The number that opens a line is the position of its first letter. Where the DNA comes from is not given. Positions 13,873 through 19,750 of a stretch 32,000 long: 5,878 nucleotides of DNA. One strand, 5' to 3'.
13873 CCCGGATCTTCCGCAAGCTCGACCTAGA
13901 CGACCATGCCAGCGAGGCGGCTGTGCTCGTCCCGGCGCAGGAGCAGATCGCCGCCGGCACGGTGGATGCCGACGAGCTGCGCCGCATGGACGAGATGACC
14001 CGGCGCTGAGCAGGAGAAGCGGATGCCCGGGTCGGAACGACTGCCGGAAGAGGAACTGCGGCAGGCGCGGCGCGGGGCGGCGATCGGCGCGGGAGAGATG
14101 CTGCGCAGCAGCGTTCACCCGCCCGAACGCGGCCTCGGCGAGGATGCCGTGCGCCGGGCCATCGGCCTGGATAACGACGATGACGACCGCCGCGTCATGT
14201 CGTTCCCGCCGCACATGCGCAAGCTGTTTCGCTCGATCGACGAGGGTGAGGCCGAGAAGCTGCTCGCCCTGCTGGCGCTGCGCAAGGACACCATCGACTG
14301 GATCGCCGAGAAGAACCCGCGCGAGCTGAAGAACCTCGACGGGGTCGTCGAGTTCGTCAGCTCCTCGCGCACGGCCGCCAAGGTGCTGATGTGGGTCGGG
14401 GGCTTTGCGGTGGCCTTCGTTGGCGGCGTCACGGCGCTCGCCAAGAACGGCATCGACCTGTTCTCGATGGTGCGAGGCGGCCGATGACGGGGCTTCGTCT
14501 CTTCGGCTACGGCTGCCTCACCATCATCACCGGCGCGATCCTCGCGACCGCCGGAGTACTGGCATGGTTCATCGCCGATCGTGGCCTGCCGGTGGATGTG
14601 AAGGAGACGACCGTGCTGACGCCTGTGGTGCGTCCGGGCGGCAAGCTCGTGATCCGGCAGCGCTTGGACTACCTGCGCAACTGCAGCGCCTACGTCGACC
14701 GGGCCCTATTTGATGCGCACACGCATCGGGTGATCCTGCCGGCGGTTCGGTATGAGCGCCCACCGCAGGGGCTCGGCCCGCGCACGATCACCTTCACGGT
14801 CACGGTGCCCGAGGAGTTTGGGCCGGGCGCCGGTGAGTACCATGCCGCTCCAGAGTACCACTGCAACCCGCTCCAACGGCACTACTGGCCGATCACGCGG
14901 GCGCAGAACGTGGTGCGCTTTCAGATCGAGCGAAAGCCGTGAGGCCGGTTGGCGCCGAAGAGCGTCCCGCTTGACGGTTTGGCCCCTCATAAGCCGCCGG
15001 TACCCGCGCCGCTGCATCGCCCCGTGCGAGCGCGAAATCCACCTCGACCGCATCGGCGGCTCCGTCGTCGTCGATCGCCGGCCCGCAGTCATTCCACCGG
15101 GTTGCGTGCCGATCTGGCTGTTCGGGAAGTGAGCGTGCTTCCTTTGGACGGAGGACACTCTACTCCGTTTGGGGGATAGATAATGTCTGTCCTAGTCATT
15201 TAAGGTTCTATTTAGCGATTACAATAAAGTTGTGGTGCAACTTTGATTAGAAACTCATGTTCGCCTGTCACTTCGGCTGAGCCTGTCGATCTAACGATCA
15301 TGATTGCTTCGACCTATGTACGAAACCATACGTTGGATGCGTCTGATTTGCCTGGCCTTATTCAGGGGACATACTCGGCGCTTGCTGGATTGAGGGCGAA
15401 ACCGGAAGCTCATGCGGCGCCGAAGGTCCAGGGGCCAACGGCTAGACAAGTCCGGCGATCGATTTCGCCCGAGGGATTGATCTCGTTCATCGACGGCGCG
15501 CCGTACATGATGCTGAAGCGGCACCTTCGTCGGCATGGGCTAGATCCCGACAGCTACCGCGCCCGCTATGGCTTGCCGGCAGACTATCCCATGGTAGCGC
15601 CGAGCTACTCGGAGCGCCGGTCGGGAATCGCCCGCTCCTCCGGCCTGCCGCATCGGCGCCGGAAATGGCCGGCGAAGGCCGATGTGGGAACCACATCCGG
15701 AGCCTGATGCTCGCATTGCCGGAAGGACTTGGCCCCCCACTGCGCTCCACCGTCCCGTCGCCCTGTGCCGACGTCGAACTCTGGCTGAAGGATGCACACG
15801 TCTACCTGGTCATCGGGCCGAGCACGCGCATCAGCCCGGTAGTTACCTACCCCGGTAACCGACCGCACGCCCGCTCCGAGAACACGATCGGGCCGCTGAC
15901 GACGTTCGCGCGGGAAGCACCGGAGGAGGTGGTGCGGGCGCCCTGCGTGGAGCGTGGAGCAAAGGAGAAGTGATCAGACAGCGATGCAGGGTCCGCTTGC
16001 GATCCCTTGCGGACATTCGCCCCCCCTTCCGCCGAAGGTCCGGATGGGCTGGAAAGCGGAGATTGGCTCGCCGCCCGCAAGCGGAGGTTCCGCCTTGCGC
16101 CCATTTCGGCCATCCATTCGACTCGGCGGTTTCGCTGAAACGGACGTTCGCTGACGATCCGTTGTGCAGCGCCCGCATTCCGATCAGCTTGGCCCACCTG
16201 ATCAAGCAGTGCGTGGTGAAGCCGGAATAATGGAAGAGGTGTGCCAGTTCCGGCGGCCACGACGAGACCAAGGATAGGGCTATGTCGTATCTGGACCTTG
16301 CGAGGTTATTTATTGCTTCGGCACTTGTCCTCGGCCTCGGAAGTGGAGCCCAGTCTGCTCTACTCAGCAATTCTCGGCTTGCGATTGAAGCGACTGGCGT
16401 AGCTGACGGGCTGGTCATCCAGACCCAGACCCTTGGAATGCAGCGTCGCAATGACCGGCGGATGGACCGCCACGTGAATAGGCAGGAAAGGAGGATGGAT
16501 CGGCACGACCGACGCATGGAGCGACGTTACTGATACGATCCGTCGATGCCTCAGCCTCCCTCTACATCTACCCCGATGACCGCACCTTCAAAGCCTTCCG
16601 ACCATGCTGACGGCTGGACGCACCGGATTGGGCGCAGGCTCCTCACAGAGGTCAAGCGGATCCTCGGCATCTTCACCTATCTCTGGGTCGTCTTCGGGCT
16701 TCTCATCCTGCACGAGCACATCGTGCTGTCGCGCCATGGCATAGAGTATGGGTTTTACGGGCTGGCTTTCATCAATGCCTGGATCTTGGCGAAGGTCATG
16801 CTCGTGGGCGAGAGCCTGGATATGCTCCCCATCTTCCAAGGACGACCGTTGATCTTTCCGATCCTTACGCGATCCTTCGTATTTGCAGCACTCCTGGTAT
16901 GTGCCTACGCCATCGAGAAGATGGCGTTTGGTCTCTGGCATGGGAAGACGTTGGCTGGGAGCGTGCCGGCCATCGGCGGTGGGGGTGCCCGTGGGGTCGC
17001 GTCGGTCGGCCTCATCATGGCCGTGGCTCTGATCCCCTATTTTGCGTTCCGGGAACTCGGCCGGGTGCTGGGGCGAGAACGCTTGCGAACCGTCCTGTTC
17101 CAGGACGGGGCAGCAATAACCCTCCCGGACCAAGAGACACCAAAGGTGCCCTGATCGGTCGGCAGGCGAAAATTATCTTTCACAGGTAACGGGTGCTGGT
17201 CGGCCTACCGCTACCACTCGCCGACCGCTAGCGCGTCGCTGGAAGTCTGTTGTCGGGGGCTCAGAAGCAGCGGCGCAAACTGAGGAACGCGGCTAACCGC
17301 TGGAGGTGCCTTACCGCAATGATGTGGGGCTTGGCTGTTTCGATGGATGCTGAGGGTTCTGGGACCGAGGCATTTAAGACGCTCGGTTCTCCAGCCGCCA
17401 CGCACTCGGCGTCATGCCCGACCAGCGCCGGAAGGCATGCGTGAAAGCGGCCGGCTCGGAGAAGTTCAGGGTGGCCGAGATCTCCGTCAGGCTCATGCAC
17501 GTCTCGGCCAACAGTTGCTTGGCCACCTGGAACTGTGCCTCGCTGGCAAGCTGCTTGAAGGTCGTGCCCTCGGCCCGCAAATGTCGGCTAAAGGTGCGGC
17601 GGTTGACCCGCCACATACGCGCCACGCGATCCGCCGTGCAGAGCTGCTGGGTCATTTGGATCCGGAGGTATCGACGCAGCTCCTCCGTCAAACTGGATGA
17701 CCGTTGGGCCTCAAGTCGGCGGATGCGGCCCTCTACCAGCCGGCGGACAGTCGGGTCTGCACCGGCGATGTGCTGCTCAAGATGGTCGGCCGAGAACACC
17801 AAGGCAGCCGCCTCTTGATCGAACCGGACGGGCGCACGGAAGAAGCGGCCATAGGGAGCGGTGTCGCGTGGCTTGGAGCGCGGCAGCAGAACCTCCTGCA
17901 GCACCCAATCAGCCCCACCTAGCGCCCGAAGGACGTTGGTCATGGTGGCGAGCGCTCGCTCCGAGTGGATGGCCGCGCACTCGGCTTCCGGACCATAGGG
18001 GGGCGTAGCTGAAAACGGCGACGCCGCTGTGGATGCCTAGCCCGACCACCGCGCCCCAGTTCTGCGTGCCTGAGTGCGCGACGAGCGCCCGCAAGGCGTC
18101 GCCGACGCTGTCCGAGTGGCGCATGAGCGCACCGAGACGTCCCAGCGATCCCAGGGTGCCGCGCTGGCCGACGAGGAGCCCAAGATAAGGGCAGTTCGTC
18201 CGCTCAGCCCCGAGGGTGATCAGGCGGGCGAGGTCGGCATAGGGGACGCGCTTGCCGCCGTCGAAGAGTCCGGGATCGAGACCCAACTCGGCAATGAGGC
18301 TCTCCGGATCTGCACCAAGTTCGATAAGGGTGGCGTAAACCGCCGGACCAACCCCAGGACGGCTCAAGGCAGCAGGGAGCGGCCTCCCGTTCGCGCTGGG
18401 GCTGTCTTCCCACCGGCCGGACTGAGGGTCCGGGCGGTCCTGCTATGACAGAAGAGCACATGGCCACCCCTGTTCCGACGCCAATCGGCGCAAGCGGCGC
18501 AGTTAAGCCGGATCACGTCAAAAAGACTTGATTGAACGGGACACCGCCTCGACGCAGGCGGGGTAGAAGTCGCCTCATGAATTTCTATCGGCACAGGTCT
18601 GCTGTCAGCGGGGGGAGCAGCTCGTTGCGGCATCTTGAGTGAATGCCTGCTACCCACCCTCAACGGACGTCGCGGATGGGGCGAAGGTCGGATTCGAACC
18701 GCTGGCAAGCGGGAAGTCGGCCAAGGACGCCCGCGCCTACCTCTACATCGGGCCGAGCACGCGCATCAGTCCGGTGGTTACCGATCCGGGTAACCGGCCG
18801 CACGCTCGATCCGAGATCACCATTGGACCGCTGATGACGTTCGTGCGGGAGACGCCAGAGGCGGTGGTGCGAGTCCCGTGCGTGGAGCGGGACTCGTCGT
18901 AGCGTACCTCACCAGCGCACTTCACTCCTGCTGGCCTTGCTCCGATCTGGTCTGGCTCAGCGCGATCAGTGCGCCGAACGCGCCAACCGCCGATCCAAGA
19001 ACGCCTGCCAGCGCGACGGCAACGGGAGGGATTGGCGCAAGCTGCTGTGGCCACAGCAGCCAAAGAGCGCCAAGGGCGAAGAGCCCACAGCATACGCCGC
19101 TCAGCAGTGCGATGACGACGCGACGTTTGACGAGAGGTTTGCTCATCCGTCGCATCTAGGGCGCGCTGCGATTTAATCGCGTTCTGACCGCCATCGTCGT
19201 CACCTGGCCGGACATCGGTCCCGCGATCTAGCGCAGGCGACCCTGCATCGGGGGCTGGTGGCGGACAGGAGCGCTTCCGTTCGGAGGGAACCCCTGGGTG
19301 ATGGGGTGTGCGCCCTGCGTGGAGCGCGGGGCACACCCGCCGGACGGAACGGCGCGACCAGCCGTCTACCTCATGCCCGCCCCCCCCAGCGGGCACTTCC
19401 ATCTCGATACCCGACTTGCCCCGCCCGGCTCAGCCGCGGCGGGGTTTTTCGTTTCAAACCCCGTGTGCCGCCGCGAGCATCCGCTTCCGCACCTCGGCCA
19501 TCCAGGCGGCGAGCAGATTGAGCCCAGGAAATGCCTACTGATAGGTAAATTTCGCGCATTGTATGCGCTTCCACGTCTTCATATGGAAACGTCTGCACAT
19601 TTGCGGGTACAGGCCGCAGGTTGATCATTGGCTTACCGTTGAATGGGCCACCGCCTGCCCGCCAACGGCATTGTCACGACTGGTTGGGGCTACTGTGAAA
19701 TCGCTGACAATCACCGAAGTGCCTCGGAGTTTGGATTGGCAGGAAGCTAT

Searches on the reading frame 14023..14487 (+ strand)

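Call 36: search_protein_families(library=phrogs, proteins=[window:14023-14487:+], max_evalue=0.01)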
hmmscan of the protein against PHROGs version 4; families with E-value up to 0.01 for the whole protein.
window:14023-14487:+ (154 aa): 1 family
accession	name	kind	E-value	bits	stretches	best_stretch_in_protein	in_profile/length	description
phrog_35975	-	unknown function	0.003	18.8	1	85-148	16-79/85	-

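Call 86: search_protein_families(library=ncbifam, proteins=[window:14023-14487:+], max_evalue=0.01)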
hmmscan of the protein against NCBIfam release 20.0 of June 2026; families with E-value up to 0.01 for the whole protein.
window:14023-14487:+ (154 aa): 0 families

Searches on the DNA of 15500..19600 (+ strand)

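Call 18: search_rna_families(source=window, start=15500, end=19600, threshold=evalue, max_evalue=5)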
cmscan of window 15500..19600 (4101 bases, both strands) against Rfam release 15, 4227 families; matches with E-value up to 5: 4.
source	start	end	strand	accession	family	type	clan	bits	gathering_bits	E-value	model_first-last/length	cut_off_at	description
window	18356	18432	-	RF03234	mir-2813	Gene; miRNA;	-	24.6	70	0.28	1-67/67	no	mir-2813 microRNA precursor family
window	15641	15678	+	RF03006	M23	Gene; sRNA;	-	22.3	41.2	0.53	1-53/53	no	M23 RNA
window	19371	19452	+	RF02837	anti-hemB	Gene; sRNA;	-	17.9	49.5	0.85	1-81/81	no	Burkholderia RNA 7 (anti-hemB)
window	19422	19462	-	RF02808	PyrR210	Gene; snRNA; snoRNA; HACA-box;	-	17.9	59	4.2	1-59/59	no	Pyrobaculum sRNA 210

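Call 20: search_dna_similar(query=window:18690-18900:+, collection=plasmids, mode=distant, max_rows=40)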
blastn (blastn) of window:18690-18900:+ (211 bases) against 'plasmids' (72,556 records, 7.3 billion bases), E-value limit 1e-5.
No match.

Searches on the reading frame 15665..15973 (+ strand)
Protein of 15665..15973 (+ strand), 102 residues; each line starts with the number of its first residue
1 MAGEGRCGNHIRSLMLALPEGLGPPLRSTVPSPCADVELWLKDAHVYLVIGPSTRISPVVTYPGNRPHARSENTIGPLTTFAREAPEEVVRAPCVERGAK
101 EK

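Call 12: search_protein_families(library=pfam, proteins=[window:15665-15973:+], max_evalue=0.01)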
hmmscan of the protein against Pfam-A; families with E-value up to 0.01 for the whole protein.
window:15665-15973:+ (102 aa): 0 families

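Call 16: find_related_loci(query=A2, collection=genome_contigs, flank=5000)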
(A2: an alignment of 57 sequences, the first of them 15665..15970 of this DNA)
Query A2 (102 aa) in genome_contigs; peptide patterns used: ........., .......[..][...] (x = any residue, [..] = any of these).
52 stretches matched a pattern; 13 encode a relative of the query (tblastn E <= 1e-3); 13 distinct loci.
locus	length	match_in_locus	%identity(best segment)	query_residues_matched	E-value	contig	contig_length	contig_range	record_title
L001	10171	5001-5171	86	42-98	3e-28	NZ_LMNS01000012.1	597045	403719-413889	Methylobacterium sp. Leaf123 contig_2, whole genome shotgun sequence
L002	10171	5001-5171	84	42-98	4e-27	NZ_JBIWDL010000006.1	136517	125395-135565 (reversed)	Methylobacterium sp. NPDC097213 NPDC097213_222_A4.ctg-0006, whole genome shotgun sequence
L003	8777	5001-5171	82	42-98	1e-26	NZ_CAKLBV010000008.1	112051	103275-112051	Methylobacterium sp. Leaf118, whole genome shotgun sequence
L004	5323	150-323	81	42-99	3e-25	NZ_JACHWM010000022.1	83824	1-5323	Methylobacterium sp. R2-1 Ga0299752_22, whole genome shotgun sequence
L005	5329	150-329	77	42-101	3e-25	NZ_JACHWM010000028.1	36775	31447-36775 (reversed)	Methylobacterium sp. R2-1 Ga0299752_28, whole genome shotgun sequence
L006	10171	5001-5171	74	42-98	1e-23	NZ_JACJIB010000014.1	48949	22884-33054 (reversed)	Methylorubrum thiocyanatum strain DSM 11490 Ga0415277_14, whole genome shotgun sequence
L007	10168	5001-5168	73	42-97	3e-23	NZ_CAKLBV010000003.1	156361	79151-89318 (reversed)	Methylobacterium sp. Leaf118, whole genome shotgun sequence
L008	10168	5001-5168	70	42-97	2e-21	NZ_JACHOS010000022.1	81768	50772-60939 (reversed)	Methylorubrum rhodesianum strain DSM 5687 Ga0373205_22, whole genome shotgun sequence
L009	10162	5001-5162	72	38-91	4e-20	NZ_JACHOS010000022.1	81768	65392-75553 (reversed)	Methylorubrum rhodesianum strain DSM 5687 Ga0373205_22, whole genome shotgun sequence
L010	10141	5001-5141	72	42-88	3e-17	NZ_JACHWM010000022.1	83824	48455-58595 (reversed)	Methylobacterium sp. R2-1 Ga0299752_22, whole genome shotgun sequence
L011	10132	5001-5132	75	57-100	2e-14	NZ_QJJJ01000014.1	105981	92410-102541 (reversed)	Methylobacterium sp. B4 Ga0157232_114, whole genome shotgun sequence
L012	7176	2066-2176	73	64-100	1e-12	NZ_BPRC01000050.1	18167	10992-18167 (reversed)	Methylorubrum aminovorans strain NBRC 15686 entry50, whole genome shotgun sequence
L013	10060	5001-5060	85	42-61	3e-6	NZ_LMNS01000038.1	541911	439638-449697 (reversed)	Methylobacterium sp. Leaf123 contig_7, whole genome shotgun sequence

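Call 36: search_protein_families(library=phrogs, proteins=[L001:4570-4941:+, L001:5308-6573:-], max_evalue=0.01)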
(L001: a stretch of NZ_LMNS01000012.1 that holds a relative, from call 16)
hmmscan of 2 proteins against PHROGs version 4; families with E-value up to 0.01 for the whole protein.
L001:4570-4941:+ (123 aa): 0 families

L001:5308-6573:- (421 aa): 4 families
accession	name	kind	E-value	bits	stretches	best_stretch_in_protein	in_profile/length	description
phrog_6287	-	moron, auxiliary metabolic gene and host takeover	1.6e-54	186.2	1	148-384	7-279/304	BstA abortive infection system, replication inhibitor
phrog_129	-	transcription regulation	4.7e-18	67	1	168-262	16-114/273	transcriptional regulator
phrog_1136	-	unknown function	3.2e-09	37.8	1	169-254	18-101/244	-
phrog_2812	-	unknown function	1e-07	32.7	1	168-251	15-99/288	-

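Call 59: search_protein_families(library=padloc, proteins=[L001:5308-6573:-], max_evalue=0.01)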
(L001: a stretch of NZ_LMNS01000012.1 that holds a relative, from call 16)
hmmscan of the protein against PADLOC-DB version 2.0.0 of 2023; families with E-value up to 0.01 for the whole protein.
L001:5308-6573:- (421 aa): 1 family
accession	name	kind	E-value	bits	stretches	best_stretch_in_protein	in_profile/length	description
PDLC02356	BstA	-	1.4e-14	51.9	1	269-383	152-270/292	BstA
